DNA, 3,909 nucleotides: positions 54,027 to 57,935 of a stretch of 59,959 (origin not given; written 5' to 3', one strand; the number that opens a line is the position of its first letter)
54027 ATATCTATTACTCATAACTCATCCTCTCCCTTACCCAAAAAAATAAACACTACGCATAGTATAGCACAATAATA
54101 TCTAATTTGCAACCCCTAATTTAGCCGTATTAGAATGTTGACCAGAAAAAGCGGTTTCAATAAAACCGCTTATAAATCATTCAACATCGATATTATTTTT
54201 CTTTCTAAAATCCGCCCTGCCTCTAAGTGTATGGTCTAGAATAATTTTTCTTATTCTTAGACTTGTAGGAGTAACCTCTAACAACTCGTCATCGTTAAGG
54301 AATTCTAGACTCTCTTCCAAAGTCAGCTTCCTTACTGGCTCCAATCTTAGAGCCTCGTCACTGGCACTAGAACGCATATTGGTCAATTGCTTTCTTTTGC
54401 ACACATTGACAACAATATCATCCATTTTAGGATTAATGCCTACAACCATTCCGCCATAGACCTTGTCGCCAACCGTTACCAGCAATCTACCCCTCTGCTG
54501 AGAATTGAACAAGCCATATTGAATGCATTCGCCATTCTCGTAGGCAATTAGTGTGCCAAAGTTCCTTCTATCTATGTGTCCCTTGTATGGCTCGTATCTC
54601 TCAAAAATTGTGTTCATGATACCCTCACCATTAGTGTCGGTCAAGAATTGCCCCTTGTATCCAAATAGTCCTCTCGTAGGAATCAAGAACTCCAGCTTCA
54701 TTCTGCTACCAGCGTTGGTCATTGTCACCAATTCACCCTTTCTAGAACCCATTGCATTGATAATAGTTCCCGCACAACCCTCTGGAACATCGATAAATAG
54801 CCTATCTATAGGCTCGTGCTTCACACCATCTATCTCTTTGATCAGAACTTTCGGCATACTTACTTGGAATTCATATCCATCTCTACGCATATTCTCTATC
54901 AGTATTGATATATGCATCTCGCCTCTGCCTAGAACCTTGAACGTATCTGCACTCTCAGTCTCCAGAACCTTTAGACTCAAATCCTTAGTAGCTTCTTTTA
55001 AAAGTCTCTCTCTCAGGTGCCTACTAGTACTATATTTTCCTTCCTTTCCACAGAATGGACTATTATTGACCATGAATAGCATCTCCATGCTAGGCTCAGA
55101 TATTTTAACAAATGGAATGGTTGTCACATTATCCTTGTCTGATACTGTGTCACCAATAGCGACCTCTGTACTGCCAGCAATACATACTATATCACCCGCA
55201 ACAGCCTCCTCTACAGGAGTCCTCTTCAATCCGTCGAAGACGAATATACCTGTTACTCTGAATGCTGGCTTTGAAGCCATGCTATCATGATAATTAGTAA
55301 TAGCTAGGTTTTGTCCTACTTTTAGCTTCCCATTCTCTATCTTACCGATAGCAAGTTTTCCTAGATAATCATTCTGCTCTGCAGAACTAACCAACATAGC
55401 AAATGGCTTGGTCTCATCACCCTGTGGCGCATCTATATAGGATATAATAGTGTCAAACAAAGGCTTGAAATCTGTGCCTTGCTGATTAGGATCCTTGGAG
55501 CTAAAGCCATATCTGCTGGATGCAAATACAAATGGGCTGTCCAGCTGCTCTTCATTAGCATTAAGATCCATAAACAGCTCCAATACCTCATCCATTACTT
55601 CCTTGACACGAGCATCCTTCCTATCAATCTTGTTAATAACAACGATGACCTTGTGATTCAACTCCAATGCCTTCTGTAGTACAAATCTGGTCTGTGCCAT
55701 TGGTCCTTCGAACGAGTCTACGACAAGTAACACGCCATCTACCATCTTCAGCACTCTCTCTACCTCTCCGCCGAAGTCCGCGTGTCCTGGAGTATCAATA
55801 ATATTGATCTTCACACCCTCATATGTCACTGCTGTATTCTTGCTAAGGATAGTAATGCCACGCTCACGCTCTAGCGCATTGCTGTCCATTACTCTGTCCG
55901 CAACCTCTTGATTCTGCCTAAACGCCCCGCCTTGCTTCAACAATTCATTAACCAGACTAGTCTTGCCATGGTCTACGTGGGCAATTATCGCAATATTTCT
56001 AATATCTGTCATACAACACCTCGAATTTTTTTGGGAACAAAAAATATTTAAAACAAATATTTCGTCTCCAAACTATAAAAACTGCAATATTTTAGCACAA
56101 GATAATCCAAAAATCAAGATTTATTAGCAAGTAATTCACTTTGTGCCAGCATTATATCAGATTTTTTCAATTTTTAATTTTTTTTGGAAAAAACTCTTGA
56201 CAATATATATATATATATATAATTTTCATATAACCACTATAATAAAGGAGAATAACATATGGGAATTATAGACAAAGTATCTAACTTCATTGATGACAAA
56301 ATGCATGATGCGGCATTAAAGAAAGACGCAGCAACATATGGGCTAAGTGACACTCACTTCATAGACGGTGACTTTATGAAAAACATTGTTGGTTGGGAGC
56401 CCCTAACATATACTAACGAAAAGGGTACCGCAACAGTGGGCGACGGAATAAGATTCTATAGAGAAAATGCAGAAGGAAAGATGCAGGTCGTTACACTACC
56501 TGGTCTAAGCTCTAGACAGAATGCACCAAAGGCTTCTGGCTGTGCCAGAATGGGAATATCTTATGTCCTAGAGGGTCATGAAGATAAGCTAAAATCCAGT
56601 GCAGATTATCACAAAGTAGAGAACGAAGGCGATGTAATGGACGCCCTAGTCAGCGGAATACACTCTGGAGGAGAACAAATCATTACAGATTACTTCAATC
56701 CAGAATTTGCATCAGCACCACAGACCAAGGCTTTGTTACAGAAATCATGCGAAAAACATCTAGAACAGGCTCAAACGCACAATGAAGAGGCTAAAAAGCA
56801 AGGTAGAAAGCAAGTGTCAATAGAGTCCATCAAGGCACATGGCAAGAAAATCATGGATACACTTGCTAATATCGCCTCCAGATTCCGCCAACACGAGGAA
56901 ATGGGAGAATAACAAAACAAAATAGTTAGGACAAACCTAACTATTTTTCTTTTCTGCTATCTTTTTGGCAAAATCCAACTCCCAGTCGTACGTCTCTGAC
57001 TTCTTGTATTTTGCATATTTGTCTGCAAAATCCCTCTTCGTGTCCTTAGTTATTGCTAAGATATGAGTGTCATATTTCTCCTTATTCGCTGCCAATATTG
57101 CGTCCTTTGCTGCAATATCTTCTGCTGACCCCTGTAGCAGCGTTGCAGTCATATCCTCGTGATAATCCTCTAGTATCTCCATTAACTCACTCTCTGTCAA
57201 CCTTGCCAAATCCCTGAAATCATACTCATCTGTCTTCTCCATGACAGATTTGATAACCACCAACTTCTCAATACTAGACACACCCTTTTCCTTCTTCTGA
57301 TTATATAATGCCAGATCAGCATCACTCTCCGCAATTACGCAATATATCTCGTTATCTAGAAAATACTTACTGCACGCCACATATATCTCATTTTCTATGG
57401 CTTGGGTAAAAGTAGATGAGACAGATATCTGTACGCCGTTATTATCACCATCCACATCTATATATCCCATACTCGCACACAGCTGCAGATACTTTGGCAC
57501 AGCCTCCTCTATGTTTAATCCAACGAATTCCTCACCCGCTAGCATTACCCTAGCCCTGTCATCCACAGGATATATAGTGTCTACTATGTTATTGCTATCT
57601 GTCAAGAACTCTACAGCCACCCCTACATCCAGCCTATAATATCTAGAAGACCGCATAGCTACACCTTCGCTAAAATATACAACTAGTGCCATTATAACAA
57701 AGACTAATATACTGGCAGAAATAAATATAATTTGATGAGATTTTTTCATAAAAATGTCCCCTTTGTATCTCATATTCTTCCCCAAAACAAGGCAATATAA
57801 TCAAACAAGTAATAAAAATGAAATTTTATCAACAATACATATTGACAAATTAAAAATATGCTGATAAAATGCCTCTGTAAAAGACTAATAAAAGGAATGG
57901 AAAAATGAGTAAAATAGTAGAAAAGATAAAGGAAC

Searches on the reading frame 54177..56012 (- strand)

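Call 53: search_protein_families(library=pfam, proteins=[window:54177-56012:-], max_evalue=0.0001)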
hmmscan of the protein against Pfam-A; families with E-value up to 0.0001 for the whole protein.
window:54177-56012:- (611 aa): 6 families
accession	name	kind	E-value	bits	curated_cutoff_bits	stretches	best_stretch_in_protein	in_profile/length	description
PF00009.33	GTP_EFTU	-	3.1e-55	187.1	26.5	1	3-193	2-186/188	Elongation factor Tu GTP binding domain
PF21018.2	BipA_C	-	3.7e-42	143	23.8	1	486-593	2-109/110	TypA/BipA C-terminal domain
PF00679.30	EFG_C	-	2.7e-20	72.6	27.9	1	399-481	3-86/89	Elongation factor G C-terminus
PF03144.31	GTP_EFTU_D2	-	2.8e-13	50.5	30.3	1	218-290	1-72/73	Elongation factor Tu domain 2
PF22042.2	EF-G_D2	-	1.1e-09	38.7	27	1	203-292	1-83/84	Elongation factor G domain 2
PF01926.29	MMR_HSR1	-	3.4e-08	34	21.9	1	7-128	2-113/113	50S ribosome-binding GTPase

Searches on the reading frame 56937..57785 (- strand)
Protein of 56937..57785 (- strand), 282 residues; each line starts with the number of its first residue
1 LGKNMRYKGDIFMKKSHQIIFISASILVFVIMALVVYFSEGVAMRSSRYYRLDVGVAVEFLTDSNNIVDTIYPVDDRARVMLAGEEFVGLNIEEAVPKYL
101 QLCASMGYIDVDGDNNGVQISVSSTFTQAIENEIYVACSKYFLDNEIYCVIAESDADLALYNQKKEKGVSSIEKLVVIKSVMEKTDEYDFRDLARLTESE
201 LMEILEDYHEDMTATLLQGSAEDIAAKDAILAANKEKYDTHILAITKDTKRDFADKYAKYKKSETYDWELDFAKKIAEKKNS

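Call 53: search_protein_families(library=pfam, proteins=[window:56937-57785:-], max_evalue=0.0001)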
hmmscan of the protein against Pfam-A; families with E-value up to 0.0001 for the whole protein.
window:56937-57785:- (282 aa): 1 family
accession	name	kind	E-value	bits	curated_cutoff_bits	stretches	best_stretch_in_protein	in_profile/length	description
PF23750.1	RsgI_M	-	9.7e-09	36.4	25.3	1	51-178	5-131/133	Anti-sigma factor RsgI-like central domain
